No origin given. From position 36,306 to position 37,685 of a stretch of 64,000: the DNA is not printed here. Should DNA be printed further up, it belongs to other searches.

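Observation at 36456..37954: Radical SAM/SPASM enzyme translationally coupled to an acidic, lipobox-bearing repeat protein, directly downstream of recA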

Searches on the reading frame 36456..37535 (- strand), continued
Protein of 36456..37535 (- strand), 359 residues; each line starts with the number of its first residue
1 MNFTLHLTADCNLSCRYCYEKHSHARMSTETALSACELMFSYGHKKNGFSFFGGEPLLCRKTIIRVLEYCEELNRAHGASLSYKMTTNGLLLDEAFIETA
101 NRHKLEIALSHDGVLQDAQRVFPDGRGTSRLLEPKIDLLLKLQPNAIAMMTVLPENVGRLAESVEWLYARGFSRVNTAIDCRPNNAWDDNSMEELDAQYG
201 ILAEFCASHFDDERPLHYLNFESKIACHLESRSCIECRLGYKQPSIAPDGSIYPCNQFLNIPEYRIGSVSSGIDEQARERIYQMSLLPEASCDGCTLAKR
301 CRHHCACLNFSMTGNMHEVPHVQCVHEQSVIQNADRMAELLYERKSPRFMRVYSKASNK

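Call 19: search_solved_structures(query=A1, max_evalue=0.001, show_alignments=1)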
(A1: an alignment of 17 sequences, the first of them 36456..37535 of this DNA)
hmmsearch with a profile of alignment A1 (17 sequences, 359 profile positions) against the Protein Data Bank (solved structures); distinct sequences matched with E-value up to 0.001: 16.
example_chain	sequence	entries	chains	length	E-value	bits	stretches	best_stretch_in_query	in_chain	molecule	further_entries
5wgg_A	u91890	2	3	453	8.6e-47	163.2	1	3-334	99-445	Radical SAM domain protein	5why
4k37_A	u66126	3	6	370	1e-15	61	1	9-305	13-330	Anaerobic sulfatase-maturating enzyme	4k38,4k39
4k36_A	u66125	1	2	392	1.2e-15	60.7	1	9-305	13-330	Anaerobic sulfatase-maturating enzyme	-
9gm3_A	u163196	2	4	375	1.3e-11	47.5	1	4-144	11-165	ChlB radical SAM domain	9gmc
8vpo_A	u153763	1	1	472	3.2e-09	39.6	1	5-305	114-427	Radical SAM core domain-containing protein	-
9dfu_A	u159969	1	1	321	3.3e-08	36.2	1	4-133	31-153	Radical SAM core domain-containing protein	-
6b4c_A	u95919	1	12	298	6.9e-08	35.2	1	4-114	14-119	Viperin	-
9dfw_A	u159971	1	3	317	7.7e-08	35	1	4-114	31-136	Radical SAM core domain-containing protein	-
9dgw_A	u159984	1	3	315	7.8e-08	35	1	4-114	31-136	Radical SAM core domain-containing protein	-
7n7i_A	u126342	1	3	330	8.4e-08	34.9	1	4-114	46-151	Viperin-like enzyme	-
9dfn_A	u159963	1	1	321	3.3e-07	33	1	6-133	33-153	Radical SAM core domain-containing protein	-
7n7h_A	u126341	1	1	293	9e-06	28.2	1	4-153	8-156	VIPERIN-LIKE ENZYME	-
6efn_A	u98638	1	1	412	4.3e-05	26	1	3-170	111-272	Sporulation killing factor maturation protein SkfB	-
5vsl_A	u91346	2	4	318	0.00016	24.1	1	4-135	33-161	Radical S-adenosyl methionine domain-containing protein 2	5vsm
6q2p_A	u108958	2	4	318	0.00016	24.1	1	4-135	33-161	Radical S-adenosyl methionine domain-containing protein 2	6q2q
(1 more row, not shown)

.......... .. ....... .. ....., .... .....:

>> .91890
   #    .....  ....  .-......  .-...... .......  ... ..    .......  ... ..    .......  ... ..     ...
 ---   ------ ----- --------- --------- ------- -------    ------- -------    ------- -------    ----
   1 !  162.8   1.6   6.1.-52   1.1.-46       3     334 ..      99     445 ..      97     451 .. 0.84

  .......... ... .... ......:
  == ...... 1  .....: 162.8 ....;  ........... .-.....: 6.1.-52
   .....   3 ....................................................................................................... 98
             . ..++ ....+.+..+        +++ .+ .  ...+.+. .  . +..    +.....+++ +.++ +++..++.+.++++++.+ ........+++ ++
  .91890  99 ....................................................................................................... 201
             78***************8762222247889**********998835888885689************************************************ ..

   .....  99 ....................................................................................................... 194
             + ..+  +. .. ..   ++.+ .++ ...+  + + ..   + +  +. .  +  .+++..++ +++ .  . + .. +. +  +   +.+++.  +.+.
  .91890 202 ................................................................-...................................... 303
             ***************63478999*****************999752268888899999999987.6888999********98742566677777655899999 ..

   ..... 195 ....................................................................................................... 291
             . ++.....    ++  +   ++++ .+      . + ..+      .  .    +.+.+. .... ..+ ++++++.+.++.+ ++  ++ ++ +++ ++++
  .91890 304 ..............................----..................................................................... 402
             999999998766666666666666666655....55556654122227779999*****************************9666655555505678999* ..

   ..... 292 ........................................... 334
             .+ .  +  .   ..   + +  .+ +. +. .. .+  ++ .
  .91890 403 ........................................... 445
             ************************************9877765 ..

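Call 40: predict_structure(alignment_id=A1)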
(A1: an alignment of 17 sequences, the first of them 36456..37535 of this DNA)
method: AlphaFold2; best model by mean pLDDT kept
length: 359 residues; sequences in the alignment: 17
mean_pLDDT: 88.1   pTM: 0.87
mean pLDDT of the five models: 88.1, 87.9, 87.1, 85.9, 85.9
residues with pLDDT >= 90: 207; 70-90: 123; 50-70: 25; < 50: 4
segments of 3 or more residues with pLDDT < 50: 356-359
pLDDT, mean of each block of 10 residues (from residue 1): 83 59 80 95 88 85 96 90 90 94 94 91 87 92 94 94 98 94 86 97 98 95 86 68 90 90 95 95 86 77 77 86 90 96 93 57
secondary structure, 60 per line:
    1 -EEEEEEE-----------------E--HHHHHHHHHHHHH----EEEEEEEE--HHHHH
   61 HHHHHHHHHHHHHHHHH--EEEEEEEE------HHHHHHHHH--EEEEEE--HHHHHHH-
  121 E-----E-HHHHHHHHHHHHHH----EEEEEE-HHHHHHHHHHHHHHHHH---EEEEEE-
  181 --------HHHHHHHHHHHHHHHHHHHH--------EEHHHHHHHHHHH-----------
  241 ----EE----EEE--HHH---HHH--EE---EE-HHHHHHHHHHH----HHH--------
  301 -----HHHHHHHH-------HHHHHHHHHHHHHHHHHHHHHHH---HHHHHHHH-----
elements in order: E2-8 H29-41 E46-53 H56-77 E80-87 H94-102 E105-110 H113-119 H129-142 E147-152 H154-170 E174-179 H189-208 H219-229 E251-253 H275-285 H306-313 H321-343 H347-354

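Call 42: search_protein_representatives(protein=window:36456-37535:-)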
Query: 359 residues. Proteins with E-value up to 0.001 (for the whole library): 21283; up to 1e-10: 6035; up to 1e-30: 240. The best 150 are listed.
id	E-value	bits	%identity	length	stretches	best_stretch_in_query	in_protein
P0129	8.5e-133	459.2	57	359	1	1-354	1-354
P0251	1.8e-103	362.8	48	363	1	1-352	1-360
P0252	1.8e-100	352.9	49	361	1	1-355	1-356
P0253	5.3e-85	302.0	42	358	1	1-353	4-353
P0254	4.3e-84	299.0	45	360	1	1-350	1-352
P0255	7.3e-81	288.4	43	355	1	1-349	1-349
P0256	8.6e-80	284.9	44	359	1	1-356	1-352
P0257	1.1e-77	278.0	42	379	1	1-352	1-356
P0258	1.3e-77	277.7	43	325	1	29-343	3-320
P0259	2.7e-77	276.7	41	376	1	1-352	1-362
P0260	1.0e-74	268.2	42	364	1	1-352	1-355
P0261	2.6e-74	266.9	41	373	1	1-351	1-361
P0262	8.4e-74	265.2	47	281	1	85-355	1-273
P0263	8.6e-74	265.1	40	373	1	1-351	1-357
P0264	1.7e-70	254.3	38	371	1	1-354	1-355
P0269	5.1e-62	226.4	35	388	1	1-355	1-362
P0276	4.9e-59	216.6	33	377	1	3-351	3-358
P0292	1.2e-51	192.3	33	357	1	2-345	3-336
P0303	5.3e-48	180.3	31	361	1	1-353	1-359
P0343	8.3e-40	153.4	27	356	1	1-350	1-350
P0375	2.3e-36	142.1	28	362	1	1-350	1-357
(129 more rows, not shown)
